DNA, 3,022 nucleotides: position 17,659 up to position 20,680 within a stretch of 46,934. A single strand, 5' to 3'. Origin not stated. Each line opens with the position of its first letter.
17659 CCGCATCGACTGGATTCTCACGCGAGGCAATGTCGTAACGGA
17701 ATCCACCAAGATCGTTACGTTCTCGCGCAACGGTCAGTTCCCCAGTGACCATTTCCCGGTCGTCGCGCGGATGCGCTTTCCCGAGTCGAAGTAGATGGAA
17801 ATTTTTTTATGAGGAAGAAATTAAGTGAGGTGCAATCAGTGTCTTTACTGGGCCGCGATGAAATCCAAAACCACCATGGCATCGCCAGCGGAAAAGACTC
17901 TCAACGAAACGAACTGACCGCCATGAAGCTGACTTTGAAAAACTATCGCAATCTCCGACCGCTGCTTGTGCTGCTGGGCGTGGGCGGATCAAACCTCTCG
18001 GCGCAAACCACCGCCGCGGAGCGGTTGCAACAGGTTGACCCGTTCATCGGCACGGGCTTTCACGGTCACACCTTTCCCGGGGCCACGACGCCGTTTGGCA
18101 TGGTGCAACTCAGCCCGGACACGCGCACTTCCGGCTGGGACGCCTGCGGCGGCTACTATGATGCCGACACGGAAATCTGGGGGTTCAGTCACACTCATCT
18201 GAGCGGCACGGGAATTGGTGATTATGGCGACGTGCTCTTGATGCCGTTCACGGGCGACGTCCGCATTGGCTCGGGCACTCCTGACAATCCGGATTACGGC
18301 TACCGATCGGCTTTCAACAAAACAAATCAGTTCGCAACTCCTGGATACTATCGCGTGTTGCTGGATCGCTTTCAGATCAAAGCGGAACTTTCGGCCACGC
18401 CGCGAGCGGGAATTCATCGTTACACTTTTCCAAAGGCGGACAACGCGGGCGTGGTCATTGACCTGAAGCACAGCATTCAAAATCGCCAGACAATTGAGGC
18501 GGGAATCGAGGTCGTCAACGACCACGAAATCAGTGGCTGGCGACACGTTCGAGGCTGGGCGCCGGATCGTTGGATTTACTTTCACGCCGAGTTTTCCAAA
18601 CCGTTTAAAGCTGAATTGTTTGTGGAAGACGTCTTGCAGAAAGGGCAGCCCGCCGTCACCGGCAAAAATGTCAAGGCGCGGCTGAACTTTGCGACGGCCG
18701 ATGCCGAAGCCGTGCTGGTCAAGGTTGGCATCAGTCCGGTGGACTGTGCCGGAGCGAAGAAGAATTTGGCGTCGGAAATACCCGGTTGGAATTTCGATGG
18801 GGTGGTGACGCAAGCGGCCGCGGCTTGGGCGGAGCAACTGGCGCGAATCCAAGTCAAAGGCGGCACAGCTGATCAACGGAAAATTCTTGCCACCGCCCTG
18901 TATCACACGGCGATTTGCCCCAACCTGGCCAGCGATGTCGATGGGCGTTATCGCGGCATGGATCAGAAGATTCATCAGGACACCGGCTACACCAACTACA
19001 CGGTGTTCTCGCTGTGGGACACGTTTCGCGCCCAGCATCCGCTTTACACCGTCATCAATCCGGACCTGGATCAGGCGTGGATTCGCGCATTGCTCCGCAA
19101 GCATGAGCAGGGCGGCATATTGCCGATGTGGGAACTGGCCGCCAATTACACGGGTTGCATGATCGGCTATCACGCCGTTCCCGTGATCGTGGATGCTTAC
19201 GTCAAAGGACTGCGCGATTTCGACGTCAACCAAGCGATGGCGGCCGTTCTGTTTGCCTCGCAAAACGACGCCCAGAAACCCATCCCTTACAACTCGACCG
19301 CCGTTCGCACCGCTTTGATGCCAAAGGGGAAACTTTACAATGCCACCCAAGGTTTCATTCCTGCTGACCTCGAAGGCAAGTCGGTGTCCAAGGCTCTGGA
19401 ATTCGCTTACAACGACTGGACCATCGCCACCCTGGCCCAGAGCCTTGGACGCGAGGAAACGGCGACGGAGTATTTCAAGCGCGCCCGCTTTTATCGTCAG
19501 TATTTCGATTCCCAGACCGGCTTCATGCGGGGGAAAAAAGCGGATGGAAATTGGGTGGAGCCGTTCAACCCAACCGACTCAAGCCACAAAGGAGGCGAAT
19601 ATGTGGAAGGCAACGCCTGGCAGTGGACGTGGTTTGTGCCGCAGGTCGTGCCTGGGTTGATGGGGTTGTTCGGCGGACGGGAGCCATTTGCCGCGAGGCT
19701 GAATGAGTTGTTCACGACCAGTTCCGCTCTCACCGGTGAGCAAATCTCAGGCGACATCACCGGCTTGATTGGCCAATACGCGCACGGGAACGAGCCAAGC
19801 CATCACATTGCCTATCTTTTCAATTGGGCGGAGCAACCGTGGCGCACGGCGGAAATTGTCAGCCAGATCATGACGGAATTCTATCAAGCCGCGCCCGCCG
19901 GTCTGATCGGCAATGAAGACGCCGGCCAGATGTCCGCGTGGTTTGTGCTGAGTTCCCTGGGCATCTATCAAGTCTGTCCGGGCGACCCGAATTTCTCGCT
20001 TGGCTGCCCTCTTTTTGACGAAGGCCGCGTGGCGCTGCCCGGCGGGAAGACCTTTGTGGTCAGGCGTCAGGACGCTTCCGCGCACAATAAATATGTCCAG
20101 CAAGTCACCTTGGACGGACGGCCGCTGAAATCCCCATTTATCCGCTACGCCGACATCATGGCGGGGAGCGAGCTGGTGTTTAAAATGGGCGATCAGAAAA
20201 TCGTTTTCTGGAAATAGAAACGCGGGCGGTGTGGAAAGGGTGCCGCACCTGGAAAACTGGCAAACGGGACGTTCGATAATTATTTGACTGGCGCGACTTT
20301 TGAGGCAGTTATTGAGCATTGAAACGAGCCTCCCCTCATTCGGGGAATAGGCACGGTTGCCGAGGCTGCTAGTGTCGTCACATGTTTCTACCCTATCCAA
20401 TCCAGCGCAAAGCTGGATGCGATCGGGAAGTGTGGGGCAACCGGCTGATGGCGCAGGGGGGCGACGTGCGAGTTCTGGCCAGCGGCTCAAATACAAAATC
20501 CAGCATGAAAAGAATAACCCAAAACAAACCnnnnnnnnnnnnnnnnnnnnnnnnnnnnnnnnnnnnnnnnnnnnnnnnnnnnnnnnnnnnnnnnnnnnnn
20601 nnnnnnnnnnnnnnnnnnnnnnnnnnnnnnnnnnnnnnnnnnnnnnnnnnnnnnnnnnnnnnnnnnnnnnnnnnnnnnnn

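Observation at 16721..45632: Five copies of a 16-bp palindrome, TCCCC-N6-GGGGA, each at the head of a plus-strand transcription unit of the glycan island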

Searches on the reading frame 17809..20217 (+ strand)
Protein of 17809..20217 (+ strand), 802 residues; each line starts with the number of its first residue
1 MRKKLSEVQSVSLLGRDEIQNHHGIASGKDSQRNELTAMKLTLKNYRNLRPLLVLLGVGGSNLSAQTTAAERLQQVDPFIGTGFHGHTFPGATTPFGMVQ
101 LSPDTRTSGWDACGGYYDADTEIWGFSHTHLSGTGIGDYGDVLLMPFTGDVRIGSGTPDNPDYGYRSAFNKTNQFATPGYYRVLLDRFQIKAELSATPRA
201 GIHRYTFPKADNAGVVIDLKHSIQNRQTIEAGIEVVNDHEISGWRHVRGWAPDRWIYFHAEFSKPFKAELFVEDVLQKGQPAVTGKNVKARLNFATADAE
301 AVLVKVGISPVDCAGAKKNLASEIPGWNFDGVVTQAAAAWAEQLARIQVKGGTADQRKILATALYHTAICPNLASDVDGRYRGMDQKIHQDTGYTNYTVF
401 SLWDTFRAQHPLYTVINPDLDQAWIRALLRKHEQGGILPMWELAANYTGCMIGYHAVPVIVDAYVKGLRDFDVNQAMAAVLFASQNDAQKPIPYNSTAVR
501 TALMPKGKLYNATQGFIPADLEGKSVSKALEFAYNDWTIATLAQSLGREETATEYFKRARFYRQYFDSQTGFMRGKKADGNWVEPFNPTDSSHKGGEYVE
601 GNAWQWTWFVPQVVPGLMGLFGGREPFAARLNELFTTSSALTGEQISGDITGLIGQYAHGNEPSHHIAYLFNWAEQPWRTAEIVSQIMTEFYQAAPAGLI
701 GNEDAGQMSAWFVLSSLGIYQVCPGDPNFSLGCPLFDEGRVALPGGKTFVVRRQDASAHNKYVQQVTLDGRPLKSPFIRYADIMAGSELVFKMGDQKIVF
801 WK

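Call 8: search_protein_families(library=pfam, proteins=[window:17809-20217:+])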
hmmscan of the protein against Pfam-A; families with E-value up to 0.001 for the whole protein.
window:17809-20217:+ (802 aa): 2 families
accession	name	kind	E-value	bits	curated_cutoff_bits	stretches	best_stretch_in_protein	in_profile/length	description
PF07971.18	Glyco_hydro_92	-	1.2e-170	568.9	24.6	1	315-795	1-464/464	Glycosyl hydrolase family 92 catalytic domain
PF17678.7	Glyco_hydro_92N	-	1.8e-87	293.5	34.5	1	76-309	2-236/236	Glycosyl hydrolase family 92 N-terminal domain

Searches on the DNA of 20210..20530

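Call 66: search_rna_families(source=window, start=20210, end=20530, threshold=evalue, max_evalue=1)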
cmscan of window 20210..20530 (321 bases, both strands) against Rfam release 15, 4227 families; matches with E-value up to 1: 0.
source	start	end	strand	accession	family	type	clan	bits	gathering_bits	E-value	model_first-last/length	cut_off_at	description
